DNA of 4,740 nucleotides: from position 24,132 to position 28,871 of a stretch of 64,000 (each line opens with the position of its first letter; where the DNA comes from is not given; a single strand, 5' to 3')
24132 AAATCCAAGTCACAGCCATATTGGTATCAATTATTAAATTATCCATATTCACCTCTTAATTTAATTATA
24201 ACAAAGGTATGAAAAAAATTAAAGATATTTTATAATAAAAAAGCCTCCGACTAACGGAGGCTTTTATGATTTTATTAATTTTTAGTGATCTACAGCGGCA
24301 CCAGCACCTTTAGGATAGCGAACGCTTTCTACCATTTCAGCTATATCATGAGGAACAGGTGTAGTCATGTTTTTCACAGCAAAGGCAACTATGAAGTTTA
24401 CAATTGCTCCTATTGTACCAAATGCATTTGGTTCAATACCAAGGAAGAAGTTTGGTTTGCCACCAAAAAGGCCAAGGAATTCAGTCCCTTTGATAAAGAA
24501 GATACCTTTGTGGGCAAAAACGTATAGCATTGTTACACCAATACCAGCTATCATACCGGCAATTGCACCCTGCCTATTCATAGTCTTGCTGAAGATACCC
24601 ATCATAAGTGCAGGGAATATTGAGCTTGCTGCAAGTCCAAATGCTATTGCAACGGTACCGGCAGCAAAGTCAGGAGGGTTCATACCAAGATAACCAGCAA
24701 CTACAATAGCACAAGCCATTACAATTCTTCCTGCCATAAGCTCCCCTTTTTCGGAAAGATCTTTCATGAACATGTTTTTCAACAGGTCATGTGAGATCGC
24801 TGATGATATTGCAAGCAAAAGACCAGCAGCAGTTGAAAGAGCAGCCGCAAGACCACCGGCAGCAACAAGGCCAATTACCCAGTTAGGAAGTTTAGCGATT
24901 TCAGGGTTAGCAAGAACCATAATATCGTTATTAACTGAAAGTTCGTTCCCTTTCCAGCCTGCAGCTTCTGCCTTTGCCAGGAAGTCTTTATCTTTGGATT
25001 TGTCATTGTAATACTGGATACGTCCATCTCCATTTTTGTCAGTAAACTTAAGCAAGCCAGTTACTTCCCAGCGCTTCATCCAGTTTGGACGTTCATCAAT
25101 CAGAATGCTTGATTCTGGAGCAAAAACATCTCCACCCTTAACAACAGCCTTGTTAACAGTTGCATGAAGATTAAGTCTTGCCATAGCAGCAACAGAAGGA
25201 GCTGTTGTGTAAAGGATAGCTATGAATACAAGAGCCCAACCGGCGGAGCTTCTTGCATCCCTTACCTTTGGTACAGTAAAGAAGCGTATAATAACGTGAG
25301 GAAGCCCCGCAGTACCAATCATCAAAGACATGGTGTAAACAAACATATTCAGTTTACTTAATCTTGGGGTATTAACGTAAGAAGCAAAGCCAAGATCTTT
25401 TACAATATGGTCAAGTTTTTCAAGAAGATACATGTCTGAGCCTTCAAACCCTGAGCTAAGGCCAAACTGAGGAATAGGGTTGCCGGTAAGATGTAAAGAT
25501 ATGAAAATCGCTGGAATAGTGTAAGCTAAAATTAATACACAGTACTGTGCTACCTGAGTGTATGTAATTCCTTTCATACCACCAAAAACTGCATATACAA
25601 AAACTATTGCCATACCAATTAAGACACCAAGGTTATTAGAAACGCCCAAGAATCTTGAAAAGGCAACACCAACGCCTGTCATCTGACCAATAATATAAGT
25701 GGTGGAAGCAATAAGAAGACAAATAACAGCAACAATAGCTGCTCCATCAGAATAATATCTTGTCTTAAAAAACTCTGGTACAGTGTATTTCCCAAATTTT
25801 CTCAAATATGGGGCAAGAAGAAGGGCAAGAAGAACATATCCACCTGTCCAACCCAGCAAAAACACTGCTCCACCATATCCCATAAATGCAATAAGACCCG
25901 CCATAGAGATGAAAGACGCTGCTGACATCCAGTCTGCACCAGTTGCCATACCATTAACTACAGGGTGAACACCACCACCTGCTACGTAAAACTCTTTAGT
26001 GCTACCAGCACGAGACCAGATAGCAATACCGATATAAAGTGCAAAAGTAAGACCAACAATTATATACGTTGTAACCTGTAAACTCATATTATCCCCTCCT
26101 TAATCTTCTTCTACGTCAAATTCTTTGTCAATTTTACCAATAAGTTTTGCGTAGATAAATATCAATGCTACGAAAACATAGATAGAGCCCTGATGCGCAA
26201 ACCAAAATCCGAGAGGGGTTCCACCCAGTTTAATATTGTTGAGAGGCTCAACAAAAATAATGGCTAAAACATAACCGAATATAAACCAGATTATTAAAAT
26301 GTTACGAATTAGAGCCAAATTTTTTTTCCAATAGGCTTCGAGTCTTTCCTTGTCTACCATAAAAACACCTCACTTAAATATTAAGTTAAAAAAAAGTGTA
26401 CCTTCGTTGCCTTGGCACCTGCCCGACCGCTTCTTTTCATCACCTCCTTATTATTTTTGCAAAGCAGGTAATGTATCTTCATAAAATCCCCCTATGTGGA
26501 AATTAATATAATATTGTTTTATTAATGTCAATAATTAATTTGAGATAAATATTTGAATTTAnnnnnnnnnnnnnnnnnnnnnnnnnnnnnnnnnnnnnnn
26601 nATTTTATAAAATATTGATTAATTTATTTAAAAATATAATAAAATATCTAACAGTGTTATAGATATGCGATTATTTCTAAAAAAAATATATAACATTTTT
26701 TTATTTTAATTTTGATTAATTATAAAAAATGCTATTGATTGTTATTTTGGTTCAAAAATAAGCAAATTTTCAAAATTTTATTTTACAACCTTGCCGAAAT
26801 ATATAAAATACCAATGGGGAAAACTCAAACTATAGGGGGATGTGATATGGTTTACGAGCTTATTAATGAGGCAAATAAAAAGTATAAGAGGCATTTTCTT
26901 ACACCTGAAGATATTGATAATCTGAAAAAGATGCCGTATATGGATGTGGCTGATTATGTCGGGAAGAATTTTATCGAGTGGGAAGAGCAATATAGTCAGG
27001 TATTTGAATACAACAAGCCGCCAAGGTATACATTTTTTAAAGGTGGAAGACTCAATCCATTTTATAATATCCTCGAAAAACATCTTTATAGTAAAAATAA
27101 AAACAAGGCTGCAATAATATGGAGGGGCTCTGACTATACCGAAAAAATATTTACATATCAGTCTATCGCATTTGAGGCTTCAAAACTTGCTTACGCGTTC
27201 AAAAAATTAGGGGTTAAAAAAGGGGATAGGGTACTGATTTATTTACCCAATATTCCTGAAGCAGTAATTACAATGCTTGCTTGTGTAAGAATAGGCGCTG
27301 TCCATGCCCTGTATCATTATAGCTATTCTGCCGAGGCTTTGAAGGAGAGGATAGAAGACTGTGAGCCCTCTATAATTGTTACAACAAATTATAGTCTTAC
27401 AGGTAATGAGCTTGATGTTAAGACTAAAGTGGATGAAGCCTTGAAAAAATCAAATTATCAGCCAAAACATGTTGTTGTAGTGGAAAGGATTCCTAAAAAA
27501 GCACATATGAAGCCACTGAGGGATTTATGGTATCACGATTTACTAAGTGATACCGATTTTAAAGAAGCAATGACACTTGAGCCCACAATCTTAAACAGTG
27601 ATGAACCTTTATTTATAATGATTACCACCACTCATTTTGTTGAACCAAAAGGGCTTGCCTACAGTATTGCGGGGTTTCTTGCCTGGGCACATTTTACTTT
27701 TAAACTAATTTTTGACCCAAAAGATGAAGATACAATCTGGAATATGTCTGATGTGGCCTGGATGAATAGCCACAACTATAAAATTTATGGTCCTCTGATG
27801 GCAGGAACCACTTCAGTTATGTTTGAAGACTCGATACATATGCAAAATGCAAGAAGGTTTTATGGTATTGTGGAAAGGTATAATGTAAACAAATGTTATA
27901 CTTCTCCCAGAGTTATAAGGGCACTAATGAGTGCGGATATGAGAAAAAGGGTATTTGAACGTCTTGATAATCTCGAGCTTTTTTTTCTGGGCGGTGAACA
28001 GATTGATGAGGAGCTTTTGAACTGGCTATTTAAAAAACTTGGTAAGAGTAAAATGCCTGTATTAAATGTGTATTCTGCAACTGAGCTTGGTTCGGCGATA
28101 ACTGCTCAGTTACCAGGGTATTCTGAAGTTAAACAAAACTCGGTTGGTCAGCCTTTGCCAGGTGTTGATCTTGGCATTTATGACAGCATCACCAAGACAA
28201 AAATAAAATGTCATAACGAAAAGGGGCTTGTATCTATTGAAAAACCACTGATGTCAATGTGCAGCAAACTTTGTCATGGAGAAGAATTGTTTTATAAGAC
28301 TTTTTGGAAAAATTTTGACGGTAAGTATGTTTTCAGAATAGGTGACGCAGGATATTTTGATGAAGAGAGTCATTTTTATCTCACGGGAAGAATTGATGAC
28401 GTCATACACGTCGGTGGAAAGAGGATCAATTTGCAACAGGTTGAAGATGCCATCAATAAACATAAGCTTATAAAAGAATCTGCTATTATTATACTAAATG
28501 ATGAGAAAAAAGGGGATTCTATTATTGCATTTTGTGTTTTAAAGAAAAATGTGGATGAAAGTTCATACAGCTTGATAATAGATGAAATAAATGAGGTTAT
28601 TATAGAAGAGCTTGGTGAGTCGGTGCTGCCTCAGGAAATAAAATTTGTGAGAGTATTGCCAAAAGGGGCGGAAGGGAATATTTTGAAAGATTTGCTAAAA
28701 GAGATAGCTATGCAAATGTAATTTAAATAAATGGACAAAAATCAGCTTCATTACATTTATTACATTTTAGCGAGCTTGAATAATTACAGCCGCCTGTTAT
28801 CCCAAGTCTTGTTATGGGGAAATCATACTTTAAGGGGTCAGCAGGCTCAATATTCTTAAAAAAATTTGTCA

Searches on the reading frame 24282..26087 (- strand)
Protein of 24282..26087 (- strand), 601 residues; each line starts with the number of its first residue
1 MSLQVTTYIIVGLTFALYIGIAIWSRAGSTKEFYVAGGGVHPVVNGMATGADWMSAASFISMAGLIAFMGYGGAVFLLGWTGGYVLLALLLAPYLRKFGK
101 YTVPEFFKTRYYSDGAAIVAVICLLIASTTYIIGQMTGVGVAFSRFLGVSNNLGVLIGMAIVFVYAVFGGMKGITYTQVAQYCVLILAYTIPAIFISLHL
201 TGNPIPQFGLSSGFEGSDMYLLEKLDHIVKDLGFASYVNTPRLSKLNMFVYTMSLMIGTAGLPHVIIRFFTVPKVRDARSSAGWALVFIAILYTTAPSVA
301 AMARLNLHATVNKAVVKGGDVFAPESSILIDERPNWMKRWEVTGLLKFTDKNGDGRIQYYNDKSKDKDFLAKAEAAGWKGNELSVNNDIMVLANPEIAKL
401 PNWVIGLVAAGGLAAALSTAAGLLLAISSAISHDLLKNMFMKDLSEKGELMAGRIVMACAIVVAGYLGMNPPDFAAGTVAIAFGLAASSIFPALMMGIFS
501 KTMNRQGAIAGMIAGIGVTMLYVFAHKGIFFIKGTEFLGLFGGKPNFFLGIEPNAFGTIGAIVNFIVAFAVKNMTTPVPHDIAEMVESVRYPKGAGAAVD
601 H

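Call 50: search_protein_families(library=pfam, proteins=[window:24282-26087:-])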
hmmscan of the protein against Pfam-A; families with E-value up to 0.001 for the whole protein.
window:24282-26087:- (601 aa): 1 family
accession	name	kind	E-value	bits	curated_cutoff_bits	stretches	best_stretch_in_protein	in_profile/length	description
PF00474.23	SSF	-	9.9e-55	186.5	22.8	2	33-299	1-255/406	Sodium:solute symporter family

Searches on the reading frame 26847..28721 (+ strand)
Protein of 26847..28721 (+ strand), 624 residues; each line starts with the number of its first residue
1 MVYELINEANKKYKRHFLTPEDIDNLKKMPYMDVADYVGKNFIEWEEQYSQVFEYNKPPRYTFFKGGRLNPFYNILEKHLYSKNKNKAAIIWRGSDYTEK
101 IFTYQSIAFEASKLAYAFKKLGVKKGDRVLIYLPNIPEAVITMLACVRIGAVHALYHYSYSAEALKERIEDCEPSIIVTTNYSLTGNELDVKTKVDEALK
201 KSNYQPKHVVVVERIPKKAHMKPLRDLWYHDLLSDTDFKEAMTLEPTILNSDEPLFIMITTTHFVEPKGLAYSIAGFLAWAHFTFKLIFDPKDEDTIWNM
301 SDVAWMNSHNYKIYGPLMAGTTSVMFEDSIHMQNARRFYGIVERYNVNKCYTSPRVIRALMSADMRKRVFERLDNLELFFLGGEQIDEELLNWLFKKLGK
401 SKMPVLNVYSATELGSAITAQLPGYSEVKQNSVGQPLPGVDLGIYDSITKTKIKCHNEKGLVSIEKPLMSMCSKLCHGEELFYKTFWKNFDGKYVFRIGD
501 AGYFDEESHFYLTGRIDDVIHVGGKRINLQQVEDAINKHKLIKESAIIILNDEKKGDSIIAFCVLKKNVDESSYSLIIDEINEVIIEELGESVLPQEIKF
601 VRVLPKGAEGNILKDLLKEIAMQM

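Call 50: search_protein_families(library=pfam, proteins=[window:26847-28721:+])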
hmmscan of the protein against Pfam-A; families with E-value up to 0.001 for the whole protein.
window:26847-28721:+ (624 aa): 3 families
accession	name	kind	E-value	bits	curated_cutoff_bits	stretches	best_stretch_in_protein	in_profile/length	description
PF00501.34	AMP-binding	-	2.8e-56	191.4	29.9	1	83-469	7-379/384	AMP-binding enzyme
PF13193.12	AMP-binding_C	-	3e-14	54.1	24.5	1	531-610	1-75/76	AMP-binding enzyme C-terminal domain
PF16177.11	ACAS_N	-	2.6e-07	30.8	27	1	40-74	21-54/55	Acetyl-coenzyme A synthetase N-terminus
